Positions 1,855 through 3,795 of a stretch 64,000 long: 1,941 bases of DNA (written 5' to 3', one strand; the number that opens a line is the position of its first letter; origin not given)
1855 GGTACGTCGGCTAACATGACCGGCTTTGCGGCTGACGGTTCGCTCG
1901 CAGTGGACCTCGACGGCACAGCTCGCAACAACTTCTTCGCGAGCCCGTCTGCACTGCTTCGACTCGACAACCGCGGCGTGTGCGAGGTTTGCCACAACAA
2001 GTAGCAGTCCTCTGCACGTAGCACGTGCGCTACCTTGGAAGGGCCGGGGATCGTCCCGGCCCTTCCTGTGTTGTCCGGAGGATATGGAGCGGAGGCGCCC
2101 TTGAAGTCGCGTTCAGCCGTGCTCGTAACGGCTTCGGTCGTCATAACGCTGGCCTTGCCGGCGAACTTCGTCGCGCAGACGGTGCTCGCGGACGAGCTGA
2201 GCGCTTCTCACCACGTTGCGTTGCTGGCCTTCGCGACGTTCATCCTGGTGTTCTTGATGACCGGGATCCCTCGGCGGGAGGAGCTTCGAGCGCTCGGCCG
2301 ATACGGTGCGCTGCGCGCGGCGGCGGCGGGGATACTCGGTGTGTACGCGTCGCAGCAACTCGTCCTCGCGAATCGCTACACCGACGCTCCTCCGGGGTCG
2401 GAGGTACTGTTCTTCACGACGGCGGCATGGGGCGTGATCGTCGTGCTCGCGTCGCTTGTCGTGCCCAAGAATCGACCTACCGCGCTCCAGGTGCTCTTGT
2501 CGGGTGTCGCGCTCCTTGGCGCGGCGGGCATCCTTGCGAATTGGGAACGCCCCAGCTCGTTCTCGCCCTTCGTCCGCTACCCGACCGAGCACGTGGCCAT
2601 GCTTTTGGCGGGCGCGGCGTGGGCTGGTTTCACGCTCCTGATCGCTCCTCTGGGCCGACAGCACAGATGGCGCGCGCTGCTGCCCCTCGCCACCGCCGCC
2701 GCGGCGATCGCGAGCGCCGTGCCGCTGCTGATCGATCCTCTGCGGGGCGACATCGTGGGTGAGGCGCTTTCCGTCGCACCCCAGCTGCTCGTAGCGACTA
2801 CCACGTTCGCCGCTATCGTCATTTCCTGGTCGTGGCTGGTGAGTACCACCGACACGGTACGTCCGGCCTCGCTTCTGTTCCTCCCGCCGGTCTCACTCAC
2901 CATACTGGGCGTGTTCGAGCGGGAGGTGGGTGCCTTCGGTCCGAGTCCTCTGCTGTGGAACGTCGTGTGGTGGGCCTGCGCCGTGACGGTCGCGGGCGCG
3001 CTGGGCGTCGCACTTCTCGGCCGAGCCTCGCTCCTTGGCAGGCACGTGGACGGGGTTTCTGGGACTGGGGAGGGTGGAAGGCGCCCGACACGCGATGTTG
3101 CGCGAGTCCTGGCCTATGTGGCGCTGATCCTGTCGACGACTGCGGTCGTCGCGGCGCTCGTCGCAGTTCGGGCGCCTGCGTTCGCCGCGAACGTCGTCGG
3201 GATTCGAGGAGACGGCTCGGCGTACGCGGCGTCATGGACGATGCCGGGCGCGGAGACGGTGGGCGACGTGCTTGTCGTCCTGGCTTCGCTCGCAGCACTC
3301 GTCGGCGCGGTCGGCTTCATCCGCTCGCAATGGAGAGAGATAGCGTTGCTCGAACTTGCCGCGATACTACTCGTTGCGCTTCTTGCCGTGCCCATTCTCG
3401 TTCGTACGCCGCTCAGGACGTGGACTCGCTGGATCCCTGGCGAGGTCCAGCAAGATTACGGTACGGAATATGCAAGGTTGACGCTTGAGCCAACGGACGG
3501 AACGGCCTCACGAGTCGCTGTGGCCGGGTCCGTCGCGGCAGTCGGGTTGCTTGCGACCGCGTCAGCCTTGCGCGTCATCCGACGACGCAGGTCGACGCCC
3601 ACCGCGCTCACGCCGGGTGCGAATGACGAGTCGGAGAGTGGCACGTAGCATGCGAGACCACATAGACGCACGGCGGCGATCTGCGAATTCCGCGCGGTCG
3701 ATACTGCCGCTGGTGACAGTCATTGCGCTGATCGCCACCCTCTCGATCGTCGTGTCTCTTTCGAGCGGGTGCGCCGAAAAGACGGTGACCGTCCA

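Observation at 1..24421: Hydrogenase plus multiheme-cytochrome island: candidate H2-linked extracellular electron-transfer pathway of a monoderm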

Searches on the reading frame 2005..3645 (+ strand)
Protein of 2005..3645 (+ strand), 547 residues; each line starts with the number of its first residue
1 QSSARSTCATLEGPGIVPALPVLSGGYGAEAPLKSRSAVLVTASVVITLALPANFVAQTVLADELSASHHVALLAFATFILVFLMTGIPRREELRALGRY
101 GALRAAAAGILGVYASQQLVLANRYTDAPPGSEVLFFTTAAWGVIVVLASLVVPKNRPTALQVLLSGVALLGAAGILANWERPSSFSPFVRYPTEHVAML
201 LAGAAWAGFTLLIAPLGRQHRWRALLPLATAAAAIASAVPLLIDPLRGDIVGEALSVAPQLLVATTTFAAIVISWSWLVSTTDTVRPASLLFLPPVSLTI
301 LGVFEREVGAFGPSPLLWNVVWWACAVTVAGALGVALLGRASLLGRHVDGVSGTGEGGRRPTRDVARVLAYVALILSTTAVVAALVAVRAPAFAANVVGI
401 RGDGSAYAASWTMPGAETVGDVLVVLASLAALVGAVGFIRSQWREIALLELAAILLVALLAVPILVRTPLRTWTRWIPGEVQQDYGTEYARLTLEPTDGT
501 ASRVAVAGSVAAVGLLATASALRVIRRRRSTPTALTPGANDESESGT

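Call 9: search_protein_families(library=pfam, proteins=[window:2005-3645:+], max_evalue=0.01)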
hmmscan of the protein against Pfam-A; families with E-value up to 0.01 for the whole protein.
window:2005-3645:+ (547 aa): 0 families

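Call 39: find_homologous_proteins(query=window:2101-3645:+)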
Query window:2101-3645:+ (515 aa): 105 proteins with E <= 0.001 among 8000 candidates.
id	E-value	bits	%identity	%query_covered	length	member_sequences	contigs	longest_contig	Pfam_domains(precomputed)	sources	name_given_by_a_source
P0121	0.0e+0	1063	100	100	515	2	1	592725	-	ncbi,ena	-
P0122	2.2e-192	658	65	100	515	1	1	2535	-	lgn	-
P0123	1.9e-173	596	59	99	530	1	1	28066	-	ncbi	-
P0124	1.9e-161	556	60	92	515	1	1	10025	-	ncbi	-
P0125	1.7e-127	444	49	99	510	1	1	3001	-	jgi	jgi:drug/metabolite transporter (DMT)-like permease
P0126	4.6e-124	433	52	92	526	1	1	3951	-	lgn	-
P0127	1.3e-114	402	49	90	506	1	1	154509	-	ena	-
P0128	8.8e-66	241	39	86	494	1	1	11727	-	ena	-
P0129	1.6e-64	237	48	52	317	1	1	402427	-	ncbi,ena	-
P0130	8.1e-64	234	38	88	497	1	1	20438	-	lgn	-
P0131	2.7e-63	233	35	87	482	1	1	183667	-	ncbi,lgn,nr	ncbi:MAG TPA: hypothetical protein VFG89_04880 [Coriobacteriia bacterium]|nr:hypothetical protein [C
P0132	3.8e-63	232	40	86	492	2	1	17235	-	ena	-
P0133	1.1e-62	230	46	58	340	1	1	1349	-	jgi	jgi:hypothetical protein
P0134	7.7e-62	228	37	92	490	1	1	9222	-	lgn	-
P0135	3.2e-61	226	38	86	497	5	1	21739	-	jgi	-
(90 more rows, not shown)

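Call 40: find_encoding_contigs(protein=P0121, flank=10000, max_places=3)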
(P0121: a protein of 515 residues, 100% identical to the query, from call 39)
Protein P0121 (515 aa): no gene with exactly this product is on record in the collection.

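Call 41: list_cluster_members(proteins=[P0121])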
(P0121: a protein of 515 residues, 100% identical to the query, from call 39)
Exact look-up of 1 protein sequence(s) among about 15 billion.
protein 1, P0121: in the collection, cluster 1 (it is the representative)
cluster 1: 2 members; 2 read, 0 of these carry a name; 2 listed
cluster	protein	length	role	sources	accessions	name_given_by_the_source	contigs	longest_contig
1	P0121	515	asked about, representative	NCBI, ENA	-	-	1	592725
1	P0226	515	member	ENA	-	-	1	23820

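Call 42: find_encoding_contigs(protein=P0226, flank=10000, max_places=3)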
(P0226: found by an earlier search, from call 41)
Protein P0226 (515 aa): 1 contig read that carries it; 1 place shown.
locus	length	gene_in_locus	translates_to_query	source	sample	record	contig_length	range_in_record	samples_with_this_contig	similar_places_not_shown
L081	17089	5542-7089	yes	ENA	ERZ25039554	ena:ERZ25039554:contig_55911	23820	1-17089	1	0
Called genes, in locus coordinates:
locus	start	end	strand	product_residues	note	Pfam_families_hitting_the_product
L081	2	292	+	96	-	?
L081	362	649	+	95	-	-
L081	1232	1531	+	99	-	-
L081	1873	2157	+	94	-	-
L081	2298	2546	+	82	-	-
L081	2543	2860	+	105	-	-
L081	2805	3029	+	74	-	PF01568:Molydop_binding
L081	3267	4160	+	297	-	PF13247:Fer4_11 (faint)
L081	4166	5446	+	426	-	PF14522:Cytochrome_C7 (faint), PF14537:Cytochrom_c3_2 (faint), PF22113:Mtrc-MtrF_II-IV_dom (faint), PF09699:Paired_CXXCH_1 (weak)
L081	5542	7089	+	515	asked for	-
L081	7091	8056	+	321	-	-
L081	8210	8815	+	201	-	PF14559:TPR_19 (faint), PF14561:TPR_20 (faint), PF07719:TPR_2 (faint)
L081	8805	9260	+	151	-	PF07719:TPR_2 (faint), PF13181:TPR_8 (faint), PF13414:TPR_11 (weak), PF13428:TPR_14 (faint), PF13432:TPR_16 (faint), PF14559:TPR_19 (faint), PF13431:TPR_17 (faint)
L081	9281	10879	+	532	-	PF01436:NHL (faint), PF17170:DUF5128 (faint)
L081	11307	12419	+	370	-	-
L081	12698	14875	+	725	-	PF00374:NiFeSe_Hases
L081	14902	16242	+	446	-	PF14522:Cytochrome_C7 (faint), PF14537:Cytochrom_c3_2 (faint), PF22113:Mtrc-MtrF_II-IV_dom (faint), PF00034:Cytochrom_C (faint), PF09699:Paired_CXXCH_1 (faint)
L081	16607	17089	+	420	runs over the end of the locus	-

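Call 45: find_homologous_proteins(query=L081:14902-16239:+)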
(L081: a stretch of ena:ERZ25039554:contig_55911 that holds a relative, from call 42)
Query L081:14902-16239:+ (446 aa): 1114 proteins with E <= 0.001 among 8000 candidates; the best 120 are listed.
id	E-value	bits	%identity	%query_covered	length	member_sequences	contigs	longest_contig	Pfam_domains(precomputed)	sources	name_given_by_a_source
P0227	4.0e-260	881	85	100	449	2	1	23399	PF09699.16,PF14537.12,PF00034.27,PF14522.12,PF22113.2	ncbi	-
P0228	1.8e-251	853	83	100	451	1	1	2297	PF09699.16,PF00034.27,PF14522.12,PF22113.2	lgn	-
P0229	7.3e-249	844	82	100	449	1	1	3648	PF09699.16,PF14522.12,PF22113.2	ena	-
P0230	1.1e-155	537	59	100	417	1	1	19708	PF09699.16,PF14537.12,PF00034.27,PF14522.12,PF22113.2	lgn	-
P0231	1.4e-153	530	60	98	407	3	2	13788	PF09699.16,PF14537.12,PF00034.27,PF14522.12,PF22113.2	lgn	-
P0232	4.9e-151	522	56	100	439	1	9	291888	PF09699.16,PF14537.12,PF00034.27,PF14522.12,PF22113.2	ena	-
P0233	1.5e-149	517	56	100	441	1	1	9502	PF09699.16,PF14537.12,PF22113.2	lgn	-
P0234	5.6e-149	515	58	100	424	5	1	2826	PF09699.16,PF14537.12,PF00034.27,PF14522.12,PF22113.2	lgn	-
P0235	1.0e-148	514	56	100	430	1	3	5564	PF09699.16,PF14537.12,PF00034.27,PF14522.12,PF22113.2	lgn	-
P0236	9.3e-148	511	56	100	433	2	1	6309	PF09699.16,PF14537.12,PF22113.2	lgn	-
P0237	1.1e-147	511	59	98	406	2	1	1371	PF09699.16,PF00034.27,PF14522.12,PF22113.2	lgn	-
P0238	1.3e-147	511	55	100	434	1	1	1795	PF09699.16,PF14537.12,PF13442.12,PF00034.27,PF22113.2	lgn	-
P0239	1.6e-146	507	56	100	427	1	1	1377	PF09699.16,PF14537.12,PF00034.27,PF14522.12,PF22113.2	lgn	-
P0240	8.8e-145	501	54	100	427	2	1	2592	PF09699.16,PF14537.12,PF00034.27,PF14522.12,PF22113.2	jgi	jgi:predicted CXXCH cytochrome family protein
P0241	7.1e-144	498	55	100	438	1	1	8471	PF09699.16,PF14537.12,PF00034.27,PF14522.12,PF22113.2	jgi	jgi:predicted CXXCH cytochrome family protein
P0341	2.2e-109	384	48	100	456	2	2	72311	PF09699.16,PF14537.12,PF22113.2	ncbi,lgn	ncbi:MAG: c-type cytochrome OmcS [Coriobacteriia bacterium]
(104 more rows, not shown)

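Call 48: search_solved_structures(query=A2, max_evalue=10, show_alignments=3)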
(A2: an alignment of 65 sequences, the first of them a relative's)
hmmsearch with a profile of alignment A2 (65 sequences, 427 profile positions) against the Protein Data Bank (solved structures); distinct sequences matched with E-value up to 10: 1.
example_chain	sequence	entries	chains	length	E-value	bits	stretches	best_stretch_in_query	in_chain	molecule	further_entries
6ef8_A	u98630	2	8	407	7.9e-09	38.2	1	38-427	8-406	C-type cytochrome OmcS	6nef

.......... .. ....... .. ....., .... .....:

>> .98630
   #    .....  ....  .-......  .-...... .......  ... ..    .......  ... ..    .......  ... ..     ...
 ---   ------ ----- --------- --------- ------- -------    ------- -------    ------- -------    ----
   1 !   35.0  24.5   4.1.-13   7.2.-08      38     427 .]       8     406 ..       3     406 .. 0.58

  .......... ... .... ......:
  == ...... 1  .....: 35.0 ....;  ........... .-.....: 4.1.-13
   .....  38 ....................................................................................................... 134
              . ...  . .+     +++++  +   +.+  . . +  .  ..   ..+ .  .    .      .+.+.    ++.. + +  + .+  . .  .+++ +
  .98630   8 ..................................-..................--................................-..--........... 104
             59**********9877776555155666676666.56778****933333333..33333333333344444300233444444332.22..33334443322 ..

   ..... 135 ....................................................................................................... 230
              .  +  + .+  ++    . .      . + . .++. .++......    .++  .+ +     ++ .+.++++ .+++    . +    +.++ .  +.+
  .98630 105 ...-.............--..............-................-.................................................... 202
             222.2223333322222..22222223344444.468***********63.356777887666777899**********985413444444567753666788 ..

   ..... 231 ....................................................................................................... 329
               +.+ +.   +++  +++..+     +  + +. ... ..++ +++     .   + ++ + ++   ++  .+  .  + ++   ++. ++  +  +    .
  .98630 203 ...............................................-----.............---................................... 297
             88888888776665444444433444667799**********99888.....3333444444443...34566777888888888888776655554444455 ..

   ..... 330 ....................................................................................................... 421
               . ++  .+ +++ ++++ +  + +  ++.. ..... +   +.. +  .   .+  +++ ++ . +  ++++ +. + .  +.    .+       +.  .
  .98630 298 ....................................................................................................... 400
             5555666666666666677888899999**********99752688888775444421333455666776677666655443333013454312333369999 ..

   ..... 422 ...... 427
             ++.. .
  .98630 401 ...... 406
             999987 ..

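Call 49: search_protein_families(library=ncbifam, proteins=[P0341, P0227, L081:4166-5443:+, P0121], max_evalue=1)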
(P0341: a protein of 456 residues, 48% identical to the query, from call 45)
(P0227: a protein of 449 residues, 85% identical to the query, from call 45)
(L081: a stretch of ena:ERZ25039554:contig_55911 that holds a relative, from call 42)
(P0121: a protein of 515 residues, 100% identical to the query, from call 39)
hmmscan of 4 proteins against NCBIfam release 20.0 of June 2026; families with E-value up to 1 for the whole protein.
P0341 (456 aa): 6 families
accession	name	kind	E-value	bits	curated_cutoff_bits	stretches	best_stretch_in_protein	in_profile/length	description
TIGR01905.1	paired_CXXCH_1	subfamily_domain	6.1e-13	48.4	25.2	3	193-212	8-27/41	doubled CXXCH domain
TIGR03508.1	decahem_SO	subfamily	1.1e-07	31.6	192.2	2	190-213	188-211/258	DmsE family decaheme c-type cytochrome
NF041028.1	decahem_GSU2203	exception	0.00033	20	325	1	192-209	175-240/317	GSU2203 family decaheme c-type cytochrome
TIGR03146.1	cyt_nit_nrfB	equivalog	0.0033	17.7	166.6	0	36-88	9-52/145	cytochrome c nitrite reductase pentaheme subunit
TIGR03153.1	cytochr_NrfH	equivalog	0.005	16.9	134.2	0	13-49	4-40/138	cytochrome c nitrite reductase small subunit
NF008659.0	PRK11659.1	equivalog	0.007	16.1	184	0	36-87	44-86/188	cytochrome c nitrite reductase pentaheme subunit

P0227 (449 aa): 6 families
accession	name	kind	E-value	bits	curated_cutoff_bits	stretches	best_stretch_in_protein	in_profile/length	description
TIGR01905.1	paired_CXXCH_1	subfamily_domain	3.3e-13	49.3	25.2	3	174-194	6-26/41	doubled CXXCH domain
TIGR03508.1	decahem_SO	subfamily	0.00017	21.1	192.2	1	175-195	190-210/258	DmsE family decaheme c-type cytochrome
NF041028.1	decahem_GSU2203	exception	0.016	14.5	325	0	174-193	125-144/317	GSU2203 family decaheme c-type cytochrome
TIGR04429.1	Phr_nterm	subfamily_domain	0.017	15.6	25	1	1-19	1-20/28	Phr family secreted Rap phosphatase inhibitor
TIGR01904.2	GSu_C4xC__C2xCH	domain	0.068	12.9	27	1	151-187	30-62/73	CxxxxCH/CxxCH domain c-type cytochrome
NF041895.1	choice_anch_V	domain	0.51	10.4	42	0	275-327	23-75/150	choice-of-anchor V domain-containing protein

L081:4166-5443:+ (426 aa): 6 families
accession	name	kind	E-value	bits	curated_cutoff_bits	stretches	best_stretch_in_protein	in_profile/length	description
TIGR01905.1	paired_CXXCH_1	subfamily_domain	1.1e-14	54.1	25.2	2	171-190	7-26/41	doubled CXXCH domain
TIGR03508.1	decahem_SO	subfamily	2.9e-05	23.7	192.2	1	168-192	187-211/258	DmsE family decaheme c-type cytochrome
NF041028.1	decahem_GSU2203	exception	5.4e-05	22.6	325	2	170-185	174-189/317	GSU2203 family decaheme c-type cytochrome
TIGR03153.1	cytochr_NrfH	equivalog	0.0061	16.6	134.2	0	11-52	2-43/138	cytochrome c nitrite reductase small subunit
NF008659.0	PRK11659.1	equivalog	0.14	11.8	184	0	368-392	136-160/188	cytochrome c nitrite reductase pentaheme subunit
TIGR03146.1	cyt_nit_nrfB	equivalog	0.87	9.9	166.6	0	368-390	110-132/145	cytochrome c nitrite reductase pentaheme subunit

P0121 (515 aa): 0 families

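Call 57: predict_structure(alignment_id=A2)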
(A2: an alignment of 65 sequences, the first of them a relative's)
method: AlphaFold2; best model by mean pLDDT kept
length: 449 residues; sequences in the alignment: 65
mean_pLDDT: 63.0   pTM: 0.64
mean pLDDT of the five models: 63.0, 61.3, 59.6, 59.0, 55.6
residues with pLDDT >= 90: 11; 70-90: 156; 50-70: 167; < 50: 115
segments of 3 or more residues with pLDDT < 50: 25-52, 62-68, 86-91, 159-171, 184-188, 290-296, 308-313, 383-390, 423-449
pLDDT, mean of each block of 10 residues (from residue 1): 90 82 46 37 36 58 46 58 52 66 82 83 64 66 63 52 42 63 53 74 82 83 82 77 79 85 85 78 61 48 54 50 61 64 76 64 67 72 47 52 65 63 45 41 37
secondary structure, 60 per line:
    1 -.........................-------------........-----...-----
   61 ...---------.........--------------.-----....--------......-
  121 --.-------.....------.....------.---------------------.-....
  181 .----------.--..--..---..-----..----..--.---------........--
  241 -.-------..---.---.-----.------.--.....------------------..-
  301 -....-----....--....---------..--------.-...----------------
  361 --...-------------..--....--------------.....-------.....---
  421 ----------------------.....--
elements in order: H2-26 H40-47 E53-55 E61-63 H73-81 E102-105 E114-119 E131-135 E142-146 H177-180 H231-238 H275-279 H302-305 E311-314 E317-320 E363-365 H383-386 E401-405 E413-417 H443-447

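Call 61: fold_search(model_id=the predicted structure, library=pdb)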
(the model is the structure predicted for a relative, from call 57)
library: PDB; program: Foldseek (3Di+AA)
matches with E <= 10: 10; with E <= 0.001: 0
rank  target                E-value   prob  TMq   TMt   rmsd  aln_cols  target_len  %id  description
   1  8fzn_1                2.1e+00  0.01  0.05  0.05  21.7       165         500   12  Cryo-EM Structure of AAV2-R404A Variant (released 2023-06-07)
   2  7rd1_A                3.1e+00  0.01  0.08  0.04  20.0       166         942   13  The Capsid Structure of the ChAdOx1 viral vector/chimpanzee adenovirus Y25 (released 2021-12-15)
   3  9b6r_A                4.0e+00  0.00  0.07  0.08  25.2       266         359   11  Fab1-5 in complex with the capsid of Adeno-associated virus type 9 (released 2025-04-16)
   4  9b7v_D                4.8e+00  0.00  0.06  0.06  22.7       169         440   10  Fab3-5 in complex with the capsid of Adeno-associated virus type 9 (released 2025-04-02)
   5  9b7v_A                5.5e+00  0.00  0.06  0.06  22.8       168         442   11  Fab3-5 in complex with the capsid of Adeno-associated virus type 9 (released 2025-04-02)
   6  9j6z_6                6.2e+00  0.00  0.05  0.05  19.5       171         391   14  Structure of AAV8 in complex with its receptor (released 2025-07-23)
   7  7l6h_1                7.0e+00  0.00  0.06  0.05  21.9       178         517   12  The genome-containing AAV13 capsid (released 2021-02-03)
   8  6yba_C                8.5e+00  0.00  0.08  0.05  25.7       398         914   10  HAdV-F41 Capsid (released 2021-03-10)
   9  6wgi_6                9.0e+00  0.01  0.05  0.04  13.7        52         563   13  Atomic model of the mutant OCCM (ORC-Cdc6-Cdt1-Mcm2-7 with Mcm6 WHD truncation) loaded on DNA at 10.5 A resolution (released 2020-07-15)
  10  6o9r_1                9.6e+00  0.00  0.05  0.05  28.0       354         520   11  The capsid structure of empty AAVrh.10 particles (released 2019-12-11)

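Call 76: predict_structure(alignment_id=A4)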
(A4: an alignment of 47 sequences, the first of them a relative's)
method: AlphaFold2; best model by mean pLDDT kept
length: 515 residues; sequences in the alignment: 47
mean_pLDDT: 92.2   pTM: 0.92
mean pLDDT of the five models: 92.2, 91.3, 91.2, 91.0, 90.5
residues with pLDDT >= 90: 427; 70-90: 48; 50-70: 32; < 50: 8
segments of 3 or more residues with pLDDT < 50: 509-515
pLDDT, mean of each block of 10 residues (from residue 1): 87 97 95 95 98 97 98 98 98 87 97 98 97 98 93 83 97 98 97 98 97 90 96 98 97 98 95 72 88 98 94 63 58 93 98 98 96 97 97 98 94 96 98 95 93 92 95 98 98 88 55 42
secondary structure, 60 per line:
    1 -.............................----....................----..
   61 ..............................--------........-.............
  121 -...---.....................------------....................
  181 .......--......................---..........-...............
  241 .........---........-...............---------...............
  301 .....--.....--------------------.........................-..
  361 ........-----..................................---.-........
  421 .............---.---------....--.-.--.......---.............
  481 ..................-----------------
elements in order: H2-30 H35-54 H59-90 H99-106 H108-120 H128-148 H161-187 H190-211 H215-224 H226-249 H253-260 H262-276 H286-305 H308-311 H333-357 E359-368 E374-382 H387-407 H413-433 H447-450 E458-464 H468-498
